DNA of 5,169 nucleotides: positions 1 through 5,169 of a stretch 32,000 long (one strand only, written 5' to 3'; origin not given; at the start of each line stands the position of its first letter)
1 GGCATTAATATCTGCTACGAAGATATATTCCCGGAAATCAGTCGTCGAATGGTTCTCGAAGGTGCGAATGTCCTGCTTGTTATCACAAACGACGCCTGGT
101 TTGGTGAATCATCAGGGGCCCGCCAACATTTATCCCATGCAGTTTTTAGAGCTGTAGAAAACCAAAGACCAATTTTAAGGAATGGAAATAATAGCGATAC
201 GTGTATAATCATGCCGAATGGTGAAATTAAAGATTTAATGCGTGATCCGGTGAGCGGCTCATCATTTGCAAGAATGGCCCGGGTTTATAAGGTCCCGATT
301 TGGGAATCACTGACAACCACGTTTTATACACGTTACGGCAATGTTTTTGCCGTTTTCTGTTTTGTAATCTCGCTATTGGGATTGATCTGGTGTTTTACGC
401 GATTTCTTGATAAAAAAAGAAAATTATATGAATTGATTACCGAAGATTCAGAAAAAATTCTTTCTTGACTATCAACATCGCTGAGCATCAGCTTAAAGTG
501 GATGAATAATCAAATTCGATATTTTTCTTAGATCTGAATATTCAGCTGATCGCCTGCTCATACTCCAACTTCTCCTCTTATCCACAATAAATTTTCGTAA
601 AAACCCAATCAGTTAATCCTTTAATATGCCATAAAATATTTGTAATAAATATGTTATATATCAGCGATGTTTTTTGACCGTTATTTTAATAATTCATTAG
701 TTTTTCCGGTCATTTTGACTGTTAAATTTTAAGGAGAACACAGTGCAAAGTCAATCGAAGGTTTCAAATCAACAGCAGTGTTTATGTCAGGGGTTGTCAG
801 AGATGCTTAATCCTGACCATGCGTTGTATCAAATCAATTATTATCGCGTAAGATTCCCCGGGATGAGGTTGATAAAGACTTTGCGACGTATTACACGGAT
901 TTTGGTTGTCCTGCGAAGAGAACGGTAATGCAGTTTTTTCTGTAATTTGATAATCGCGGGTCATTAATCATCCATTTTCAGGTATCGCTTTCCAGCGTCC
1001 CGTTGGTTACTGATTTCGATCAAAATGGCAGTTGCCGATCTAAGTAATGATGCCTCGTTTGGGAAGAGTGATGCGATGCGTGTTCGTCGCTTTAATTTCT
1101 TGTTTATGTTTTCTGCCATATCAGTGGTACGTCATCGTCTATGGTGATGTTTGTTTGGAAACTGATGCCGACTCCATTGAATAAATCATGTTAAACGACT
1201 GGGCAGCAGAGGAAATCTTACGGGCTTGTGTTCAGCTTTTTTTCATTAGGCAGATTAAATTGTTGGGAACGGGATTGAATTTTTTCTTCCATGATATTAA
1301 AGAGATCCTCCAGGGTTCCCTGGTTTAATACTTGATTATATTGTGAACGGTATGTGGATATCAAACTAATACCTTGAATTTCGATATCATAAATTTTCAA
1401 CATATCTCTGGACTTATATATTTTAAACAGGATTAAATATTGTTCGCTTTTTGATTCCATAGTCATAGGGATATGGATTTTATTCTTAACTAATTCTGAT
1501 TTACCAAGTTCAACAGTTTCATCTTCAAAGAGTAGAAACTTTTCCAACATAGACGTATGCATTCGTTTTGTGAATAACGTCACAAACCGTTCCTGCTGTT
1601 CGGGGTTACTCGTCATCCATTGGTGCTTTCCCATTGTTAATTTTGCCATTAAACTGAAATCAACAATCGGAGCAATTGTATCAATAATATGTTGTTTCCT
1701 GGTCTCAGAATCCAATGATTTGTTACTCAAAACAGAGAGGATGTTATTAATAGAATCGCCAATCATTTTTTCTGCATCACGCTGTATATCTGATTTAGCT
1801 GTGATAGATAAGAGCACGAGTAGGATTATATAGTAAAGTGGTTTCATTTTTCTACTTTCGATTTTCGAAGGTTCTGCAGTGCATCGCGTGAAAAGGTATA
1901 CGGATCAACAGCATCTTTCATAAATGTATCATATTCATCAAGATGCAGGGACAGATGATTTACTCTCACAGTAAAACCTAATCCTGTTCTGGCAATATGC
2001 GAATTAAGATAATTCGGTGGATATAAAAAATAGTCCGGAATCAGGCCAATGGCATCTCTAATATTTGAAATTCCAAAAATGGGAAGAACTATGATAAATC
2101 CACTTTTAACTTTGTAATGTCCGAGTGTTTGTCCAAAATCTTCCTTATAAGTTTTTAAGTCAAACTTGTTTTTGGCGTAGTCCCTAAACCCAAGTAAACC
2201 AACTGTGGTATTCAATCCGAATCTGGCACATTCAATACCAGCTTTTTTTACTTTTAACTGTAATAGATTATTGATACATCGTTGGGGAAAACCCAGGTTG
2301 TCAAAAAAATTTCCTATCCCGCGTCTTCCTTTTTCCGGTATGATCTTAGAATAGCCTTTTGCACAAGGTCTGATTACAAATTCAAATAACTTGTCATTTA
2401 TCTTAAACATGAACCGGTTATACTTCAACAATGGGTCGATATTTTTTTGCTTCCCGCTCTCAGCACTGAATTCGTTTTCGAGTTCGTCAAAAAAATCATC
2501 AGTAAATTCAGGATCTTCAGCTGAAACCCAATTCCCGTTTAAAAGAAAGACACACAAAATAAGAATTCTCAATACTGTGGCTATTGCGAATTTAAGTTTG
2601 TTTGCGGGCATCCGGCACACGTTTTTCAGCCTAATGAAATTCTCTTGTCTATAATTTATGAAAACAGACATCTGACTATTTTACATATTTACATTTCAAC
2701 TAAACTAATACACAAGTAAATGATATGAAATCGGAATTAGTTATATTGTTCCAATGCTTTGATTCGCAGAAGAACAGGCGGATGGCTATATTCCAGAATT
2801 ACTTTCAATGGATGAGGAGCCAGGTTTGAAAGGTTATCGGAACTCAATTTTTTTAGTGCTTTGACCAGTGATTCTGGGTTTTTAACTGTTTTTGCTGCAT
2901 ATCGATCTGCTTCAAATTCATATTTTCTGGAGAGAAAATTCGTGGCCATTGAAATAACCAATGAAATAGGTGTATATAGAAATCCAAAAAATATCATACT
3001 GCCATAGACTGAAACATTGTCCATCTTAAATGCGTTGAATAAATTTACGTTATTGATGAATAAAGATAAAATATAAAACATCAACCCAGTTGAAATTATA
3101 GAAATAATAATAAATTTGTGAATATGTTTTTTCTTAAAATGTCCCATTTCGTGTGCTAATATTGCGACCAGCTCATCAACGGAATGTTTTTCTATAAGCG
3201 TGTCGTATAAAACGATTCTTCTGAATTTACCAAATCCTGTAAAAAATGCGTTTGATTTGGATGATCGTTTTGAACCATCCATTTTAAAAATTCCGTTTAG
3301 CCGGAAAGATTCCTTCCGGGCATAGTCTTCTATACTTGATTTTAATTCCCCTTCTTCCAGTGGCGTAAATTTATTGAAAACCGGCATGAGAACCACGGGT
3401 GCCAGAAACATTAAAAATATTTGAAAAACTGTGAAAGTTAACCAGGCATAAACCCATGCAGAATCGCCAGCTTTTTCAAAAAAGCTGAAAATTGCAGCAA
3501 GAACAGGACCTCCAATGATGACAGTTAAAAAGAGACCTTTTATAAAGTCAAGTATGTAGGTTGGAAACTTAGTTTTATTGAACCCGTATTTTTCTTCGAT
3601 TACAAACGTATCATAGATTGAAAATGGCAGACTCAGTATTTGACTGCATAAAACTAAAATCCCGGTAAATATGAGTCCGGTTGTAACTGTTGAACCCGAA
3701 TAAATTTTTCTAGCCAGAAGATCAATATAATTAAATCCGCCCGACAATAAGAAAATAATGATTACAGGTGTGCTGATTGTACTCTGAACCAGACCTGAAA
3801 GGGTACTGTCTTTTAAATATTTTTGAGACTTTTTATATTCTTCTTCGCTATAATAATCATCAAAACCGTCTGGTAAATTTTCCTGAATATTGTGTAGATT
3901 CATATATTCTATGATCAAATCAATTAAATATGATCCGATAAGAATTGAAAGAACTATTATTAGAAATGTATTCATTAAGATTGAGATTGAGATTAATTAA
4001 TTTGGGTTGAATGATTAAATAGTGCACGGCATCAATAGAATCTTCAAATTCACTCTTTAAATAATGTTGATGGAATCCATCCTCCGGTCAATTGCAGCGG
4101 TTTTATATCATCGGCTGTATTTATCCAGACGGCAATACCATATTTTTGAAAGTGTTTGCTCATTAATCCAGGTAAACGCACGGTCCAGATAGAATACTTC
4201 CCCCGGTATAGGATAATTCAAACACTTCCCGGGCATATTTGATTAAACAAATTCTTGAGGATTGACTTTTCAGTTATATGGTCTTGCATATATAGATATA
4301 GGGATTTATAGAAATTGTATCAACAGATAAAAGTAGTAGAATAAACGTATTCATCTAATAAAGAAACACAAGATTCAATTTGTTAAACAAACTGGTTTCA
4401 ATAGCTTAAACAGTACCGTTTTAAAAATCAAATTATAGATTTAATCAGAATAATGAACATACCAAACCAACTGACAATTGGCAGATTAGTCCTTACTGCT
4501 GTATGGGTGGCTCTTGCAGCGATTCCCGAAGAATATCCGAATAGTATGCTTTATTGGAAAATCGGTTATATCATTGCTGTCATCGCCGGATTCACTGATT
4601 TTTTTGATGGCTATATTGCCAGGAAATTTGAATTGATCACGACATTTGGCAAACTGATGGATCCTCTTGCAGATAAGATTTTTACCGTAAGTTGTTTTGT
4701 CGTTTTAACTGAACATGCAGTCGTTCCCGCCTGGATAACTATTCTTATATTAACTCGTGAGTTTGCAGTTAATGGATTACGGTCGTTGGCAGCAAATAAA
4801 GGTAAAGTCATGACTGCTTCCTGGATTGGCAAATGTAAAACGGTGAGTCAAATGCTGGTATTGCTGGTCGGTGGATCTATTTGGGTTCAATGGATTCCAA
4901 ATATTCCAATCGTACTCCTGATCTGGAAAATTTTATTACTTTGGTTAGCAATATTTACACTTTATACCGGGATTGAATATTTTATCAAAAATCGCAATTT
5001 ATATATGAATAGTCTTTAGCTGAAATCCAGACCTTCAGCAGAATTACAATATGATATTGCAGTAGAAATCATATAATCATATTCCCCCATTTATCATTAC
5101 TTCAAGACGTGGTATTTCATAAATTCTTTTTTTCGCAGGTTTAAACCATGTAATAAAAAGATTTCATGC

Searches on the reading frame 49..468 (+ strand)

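Call 41: search_protein_families(library=pfam, proteins=[window:49-468:+], max_evalue=0.001)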
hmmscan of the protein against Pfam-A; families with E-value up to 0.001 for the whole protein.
window:49-468:+ (139 aa): 1 family
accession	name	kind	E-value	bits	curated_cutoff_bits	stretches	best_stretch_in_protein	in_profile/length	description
PF00795.27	CN_hydrolase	-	2.5e-06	27.5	23.2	1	1-60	161-230/256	Carbon-nitrogen hydrolase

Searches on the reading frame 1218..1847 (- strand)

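Call 41: search_protein_families(library=pfam, proteins=[window:1218-1847:-], max_evalue=0.001)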
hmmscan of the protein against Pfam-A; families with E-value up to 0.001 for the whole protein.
window:1218-1847:- (209 aa): 1 family
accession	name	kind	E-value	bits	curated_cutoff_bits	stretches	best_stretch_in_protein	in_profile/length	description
PF05494.18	MlaC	-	2.5e-32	112.4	26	1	33-187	4-165/166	MlaC protein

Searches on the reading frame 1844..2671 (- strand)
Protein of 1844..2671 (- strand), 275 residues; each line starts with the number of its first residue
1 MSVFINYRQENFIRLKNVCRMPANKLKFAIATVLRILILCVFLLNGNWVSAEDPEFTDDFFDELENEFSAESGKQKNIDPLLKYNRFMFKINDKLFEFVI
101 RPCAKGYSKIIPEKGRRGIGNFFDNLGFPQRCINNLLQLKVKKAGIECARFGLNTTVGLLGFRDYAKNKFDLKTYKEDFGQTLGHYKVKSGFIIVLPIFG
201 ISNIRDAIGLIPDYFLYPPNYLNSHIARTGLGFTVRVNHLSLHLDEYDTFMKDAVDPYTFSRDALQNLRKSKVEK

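Call 41: search_protein_families(library=pfam, proteins=[window:1844-2671:-], max_evalue=0.001)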
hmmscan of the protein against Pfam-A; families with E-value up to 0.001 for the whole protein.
window:1844-2671:- (275 aa): 1 family
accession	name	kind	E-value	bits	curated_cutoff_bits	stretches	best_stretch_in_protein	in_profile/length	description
PF04333.18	MlaA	-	3e-59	200.4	25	1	79-271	3-194/195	MlaA lipoprotein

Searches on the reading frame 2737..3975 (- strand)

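Call 41: search_protein_families(library=pfam, proteins=[window:2737-3975:-], max_evalue=0.001)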
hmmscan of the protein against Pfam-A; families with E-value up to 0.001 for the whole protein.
window:2737-3975:- (412 aa): 2 families
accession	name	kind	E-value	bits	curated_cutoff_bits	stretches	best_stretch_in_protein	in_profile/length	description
PF16491.10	Peptidase_M48_N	-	1.4e-54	185.1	27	1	24-202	2-179/179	CAAX prenyl protease N-terminal, five membrane helices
PF01435.24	Peptidase_M48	-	2.7e-37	128.8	20.3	1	205-410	1-184/186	Peptidase family M48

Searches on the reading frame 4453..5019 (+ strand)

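Call 41: search_protein_families(library=pfam, proteins=[window:4453-5019:+], max_evalue=0.001)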
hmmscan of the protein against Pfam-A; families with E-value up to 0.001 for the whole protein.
window:4453-5019:+ (188 aa): 1 family
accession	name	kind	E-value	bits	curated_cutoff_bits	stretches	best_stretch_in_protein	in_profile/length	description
PF01066.26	CDP-OH_P_transf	-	1.4e-37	129.9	22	1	1-158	1-138/152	CDP-alcohol phosphatidyltransferase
